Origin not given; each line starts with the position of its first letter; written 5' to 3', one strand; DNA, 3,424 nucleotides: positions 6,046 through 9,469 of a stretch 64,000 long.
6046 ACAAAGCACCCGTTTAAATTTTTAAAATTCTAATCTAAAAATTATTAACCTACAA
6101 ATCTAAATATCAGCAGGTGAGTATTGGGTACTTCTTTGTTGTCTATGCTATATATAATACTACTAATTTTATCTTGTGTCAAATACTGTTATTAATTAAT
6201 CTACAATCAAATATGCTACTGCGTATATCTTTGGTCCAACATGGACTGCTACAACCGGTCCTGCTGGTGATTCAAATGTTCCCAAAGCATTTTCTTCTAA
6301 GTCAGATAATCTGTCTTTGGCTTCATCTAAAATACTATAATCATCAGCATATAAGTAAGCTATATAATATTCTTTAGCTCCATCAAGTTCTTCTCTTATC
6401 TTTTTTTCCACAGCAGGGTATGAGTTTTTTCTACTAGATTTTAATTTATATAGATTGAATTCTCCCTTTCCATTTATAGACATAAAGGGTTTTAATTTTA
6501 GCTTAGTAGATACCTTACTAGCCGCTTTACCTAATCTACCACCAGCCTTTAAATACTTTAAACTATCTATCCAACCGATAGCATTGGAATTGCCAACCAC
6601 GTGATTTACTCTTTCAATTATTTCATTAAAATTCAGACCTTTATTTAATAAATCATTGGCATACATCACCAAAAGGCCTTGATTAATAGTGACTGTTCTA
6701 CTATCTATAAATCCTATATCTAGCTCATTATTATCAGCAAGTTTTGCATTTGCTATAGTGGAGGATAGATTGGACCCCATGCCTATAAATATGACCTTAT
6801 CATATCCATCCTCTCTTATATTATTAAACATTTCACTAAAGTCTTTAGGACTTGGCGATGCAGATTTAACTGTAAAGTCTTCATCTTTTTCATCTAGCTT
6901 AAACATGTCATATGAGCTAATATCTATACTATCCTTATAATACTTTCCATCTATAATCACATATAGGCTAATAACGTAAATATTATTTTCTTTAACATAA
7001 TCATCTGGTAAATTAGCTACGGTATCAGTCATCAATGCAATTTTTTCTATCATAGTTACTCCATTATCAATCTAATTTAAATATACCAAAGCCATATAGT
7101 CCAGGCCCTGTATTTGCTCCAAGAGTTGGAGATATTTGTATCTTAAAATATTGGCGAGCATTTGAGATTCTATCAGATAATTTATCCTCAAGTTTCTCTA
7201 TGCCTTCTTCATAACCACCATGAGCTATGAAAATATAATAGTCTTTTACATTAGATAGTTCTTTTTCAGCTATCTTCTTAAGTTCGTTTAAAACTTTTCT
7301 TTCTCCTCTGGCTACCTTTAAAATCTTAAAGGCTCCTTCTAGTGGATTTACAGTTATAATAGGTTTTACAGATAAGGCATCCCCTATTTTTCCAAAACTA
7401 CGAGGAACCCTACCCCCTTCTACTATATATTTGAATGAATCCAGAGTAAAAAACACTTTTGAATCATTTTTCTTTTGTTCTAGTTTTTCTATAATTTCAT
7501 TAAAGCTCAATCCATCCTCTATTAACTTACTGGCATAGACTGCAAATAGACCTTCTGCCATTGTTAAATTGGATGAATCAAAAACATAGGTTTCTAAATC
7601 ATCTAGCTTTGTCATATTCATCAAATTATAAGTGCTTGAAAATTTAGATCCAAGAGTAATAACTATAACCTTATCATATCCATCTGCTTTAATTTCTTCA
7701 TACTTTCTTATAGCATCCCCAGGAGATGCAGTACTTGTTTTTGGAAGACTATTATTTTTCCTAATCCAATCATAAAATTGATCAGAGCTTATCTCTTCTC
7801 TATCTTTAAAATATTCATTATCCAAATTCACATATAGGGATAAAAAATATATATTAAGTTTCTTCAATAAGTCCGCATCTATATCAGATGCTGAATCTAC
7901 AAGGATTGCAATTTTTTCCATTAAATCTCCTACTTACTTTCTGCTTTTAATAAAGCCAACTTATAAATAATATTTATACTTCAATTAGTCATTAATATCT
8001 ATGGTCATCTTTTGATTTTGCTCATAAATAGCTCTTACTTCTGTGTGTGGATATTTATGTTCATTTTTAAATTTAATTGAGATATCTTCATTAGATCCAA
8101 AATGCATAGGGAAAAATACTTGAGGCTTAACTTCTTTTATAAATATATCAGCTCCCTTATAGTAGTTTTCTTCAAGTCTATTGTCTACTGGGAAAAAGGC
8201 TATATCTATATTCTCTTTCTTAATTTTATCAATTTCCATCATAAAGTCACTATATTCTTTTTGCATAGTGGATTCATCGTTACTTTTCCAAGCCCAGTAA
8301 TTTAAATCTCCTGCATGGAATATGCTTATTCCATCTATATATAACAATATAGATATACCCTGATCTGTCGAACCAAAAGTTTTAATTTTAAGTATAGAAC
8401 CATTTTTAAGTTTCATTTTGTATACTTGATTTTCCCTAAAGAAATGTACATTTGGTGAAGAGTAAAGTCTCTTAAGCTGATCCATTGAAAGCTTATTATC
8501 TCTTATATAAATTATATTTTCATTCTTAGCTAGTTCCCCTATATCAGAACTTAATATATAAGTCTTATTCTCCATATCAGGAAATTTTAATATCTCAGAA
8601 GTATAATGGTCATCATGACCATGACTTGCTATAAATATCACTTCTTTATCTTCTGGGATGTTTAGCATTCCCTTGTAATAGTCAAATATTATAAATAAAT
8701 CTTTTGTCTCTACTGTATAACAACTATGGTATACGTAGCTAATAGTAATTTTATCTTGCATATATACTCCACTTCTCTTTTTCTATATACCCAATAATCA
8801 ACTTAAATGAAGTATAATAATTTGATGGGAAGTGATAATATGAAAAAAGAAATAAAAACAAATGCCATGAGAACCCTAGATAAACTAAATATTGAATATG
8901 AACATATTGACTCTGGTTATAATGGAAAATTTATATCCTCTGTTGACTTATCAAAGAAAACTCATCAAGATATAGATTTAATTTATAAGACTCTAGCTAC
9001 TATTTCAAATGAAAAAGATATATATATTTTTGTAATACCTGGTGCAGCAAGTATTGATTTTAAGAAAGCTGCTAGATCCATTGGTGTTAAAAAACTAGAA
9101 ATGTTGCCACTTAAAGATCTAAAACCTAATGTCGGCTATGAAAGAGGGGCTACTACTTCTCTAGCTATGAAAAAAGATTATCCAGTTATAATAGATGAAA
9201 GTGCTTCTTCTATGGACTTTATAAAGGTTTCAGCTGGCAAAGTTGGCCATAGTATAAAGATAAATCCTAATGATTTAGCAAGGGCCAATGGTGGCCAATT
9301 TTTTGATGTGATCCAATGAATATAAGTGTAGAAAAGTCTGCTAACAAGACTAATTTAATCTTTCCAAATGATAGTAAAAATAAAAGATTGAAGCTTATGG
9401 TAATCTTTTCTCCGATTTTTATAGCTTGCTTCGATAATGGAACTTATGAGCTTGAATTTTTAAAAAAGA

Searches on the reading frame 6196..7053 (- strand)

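Call 38: search_protein_families(library=pfam, proteins=[window:6196-7053:-], max_evalue=0.00001)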
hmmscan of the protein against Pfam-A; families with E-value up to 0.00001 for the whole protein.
window:6196-7053:- (285 aa): 1 family
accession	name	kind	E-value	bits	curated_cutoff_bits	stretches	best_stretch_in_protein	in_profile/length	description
PF02645.21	DegV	-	4.4e-61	207.1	27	1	4-282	1-278/280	Uncharacterised protein, DegV family COG1307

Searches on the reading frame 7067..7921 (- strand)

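Call 38: search_protein_families(library=pfam, proteins=[window:7067-7921:-], max_evalue=0.00001)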
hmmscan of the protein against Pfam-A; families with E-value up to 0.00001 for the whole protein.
window:7067-7921:- (284 aa): 1 family
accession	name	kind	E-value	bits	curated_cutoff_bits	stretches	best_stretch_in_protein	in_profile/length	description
PF02645.21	DegV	-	5.6e-71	239.6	27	1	3-282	1-279/280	Uncharacterised protein, DegV family COG1307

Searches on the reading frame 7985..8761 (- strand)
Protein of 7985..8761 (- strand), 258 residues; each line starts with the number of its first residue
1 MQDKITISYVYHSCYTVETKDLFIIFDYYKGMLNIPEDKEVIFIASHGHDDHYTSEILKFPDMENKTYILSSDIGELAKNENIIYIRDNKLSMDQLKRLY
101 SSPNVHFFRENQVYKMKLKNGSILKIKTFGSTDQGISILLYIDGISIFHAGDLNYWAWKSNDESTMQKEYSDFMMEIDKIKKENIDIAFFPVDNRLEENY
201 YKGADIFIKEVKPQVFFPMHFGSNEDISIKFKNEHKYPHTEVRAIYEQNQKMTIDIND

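Call 38: search_protein_families(library=pfam, proteins=[window:7985-8761:-], max_evalue=0.00001)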
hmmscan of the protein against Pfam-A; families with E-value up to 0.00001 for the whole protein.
window:7985-8761:- (258 aa): 1 family
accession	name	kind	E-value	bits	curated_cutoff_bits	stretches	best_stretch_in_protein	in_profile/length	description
PF13483.12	Lactamase_B_3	-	3.4e-13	50.3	24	1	6-220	1-160/160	Beta-lactamase superfamily domain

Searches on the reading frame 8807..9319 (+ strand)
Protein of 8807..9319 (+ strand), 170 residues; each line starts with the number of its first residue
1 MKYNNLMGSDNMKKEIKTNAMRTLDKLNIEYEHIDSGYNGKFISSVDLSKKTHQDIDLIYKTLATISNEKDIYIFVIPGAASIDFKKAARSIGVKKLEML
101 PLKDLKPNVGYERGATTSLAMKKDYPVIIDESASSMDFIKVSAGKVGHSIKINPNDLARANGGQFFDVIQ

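Call 38: search_protein_families(library=pfam, proteins=[window:8807-9319:+], max_evalue=0.00001)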
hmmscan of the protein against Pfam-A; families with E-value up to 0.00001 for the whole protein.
window:8807-9319:+ (170 aa): 1 family
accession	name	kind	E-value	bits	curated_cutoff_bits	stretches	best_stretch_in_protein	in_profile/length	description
PF04073.20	tRNA_edit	-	1e-20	74.5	25.5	1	46-159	8-122/123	Aminoacyl-tRNA editing domain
